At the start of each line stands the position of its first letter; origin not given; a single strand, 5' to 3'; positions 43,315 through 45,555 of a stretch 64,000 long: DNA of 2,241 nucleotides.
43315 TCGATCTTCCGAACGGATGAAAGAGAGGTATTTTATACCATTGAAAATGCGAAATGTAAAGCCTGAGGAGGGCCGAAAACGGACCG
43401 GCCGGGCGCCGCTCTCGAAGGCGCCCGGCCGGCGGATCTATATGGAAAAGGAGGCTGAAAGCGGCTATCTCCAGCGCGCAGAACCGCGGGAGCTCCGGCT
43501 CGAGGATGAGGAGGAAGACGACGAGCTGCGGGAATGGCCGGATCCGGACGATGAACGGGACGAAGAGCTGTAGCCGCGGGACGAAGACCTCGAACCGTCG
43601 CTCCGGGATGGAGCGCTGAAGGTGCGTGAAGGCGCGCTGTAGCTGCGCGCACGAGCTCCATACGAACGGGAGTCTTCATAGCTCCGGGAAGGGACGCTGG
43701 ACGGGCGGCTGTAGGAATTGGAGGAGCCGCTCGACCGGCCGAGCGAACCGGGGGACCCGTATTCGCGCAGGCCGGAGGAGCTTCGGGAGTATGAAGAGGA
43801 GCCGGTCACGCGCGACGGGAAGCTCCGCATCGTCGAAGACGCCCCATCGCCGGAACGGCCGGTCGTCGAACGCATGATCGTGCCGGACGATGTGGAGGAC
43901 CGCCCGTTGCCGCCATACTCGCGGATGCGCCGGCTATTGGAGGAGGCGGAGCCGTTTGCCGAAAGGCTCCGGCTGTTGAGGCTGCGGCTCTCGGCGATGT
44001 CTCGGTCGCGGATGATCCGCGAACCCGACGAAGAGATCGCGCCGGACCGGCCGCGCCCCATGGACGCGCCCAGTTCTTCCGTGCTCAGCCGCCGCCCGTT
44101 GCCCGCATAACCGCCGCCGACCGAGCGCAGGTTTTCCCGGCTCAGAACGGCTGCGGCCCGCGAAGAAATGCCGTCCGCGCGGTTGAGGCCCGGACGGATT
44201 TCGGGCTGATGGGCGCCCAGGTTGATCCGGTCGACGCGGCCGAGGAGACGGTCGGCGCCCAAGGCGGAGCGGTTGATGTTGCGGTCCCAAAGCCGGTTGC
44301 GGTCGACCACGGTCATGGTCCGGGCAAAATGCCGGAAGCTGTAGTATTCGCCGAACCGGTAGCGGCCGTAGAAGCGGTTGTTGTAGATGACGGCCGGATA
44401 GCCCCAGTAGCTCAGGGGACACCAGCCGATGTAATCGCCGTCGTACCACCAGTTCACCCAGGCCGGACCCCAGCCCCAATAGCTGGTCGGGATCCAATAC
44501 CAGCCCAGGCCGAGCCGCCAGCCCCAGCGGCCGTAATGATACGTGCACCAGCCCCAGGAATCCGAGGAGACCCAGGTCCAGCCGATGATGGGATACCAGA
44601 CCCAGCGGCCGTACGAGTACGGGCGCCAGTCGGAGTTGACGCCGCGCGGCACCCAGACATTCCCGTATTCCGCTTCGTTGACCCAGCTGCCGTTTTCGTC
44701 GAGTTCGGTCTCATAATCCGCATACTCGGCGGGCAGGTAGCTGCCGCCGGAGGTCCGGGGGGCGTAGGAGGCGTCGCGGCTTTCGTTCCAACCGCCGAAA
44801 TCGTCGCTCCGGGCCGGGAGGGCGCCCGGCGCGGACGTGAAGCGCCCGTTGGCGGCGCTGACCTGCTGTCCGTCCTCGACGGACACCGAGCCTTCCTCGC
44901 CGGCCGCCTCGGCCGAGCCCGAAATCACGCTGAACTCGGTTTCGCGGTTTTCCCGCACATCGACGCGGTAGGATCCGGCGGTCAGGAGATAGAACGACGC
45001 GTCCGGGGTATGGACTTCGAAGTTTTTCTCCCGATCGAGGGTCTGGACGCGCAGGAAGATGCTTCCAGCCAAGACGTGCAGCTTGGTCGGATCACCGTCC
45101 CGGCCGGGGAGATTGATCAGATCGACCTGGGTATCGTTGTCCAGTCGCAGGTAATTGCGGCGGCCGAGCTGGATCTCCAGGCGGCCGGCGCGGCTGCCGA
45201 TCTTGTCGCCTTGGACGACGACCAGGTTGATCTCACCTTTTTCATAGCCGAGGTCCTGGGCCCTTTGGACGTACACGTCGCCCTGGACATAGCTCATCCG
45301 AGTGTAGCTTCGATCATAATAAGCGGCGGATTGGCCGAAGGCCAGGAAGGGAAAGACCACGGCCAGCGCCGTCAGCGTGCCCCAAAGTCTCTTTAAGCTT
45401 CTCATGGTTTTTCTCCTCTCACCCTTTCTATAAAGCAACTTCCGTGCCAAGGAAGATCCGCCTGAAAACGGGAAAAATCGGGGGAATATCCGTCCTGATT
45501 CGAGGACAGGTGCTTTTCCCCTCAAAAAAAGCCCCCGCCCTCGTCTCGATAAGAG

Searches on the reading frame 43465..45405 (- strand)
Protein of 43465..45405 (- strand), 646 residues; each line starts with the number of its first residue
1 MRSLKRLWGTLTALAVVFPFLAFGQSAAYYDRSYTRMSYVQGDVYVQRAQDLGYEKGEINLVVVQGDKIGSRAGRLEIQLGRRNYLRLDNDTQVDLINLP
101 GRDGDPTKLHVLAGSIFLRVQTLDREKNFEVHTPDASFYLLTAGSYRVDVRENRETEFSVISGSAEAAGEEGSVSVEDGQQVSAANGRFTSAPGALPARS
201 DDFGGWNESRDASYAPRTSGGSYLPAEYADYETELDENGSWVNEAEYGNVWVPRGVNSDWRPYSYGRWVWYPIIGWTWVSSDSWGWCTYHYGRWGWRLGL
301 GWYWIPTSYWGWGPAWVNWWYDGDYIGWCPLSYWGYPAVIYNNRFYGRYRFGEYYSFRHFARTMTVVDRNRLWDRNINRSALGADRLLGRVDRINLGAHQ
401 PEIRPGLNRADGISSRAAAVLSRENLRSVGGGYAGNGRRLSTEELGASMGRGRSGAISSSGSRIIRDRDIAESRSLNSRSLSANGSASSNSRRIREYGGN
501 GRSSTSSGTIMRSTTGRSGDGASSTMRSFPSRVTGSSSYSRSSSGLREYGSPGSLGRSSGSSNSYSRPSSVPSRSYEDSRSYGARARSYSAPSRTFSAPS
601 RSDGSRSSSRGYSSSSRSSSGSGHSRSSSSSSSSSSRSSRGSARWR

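Call 49: search_protein_families(library=ncbifam, proteins=[window:43465-45405:-])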
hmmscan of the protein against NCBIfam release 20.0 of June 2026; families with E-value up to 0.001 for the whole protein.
window:43465-45405:- (646 aa): 1 family
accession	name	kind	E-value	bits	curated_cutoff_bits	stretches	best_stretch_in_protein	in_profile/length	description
NF033165.1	lipo_LipL45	exception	1e-05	24.7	350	1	39-166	44-172/391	lipoprotein LipL45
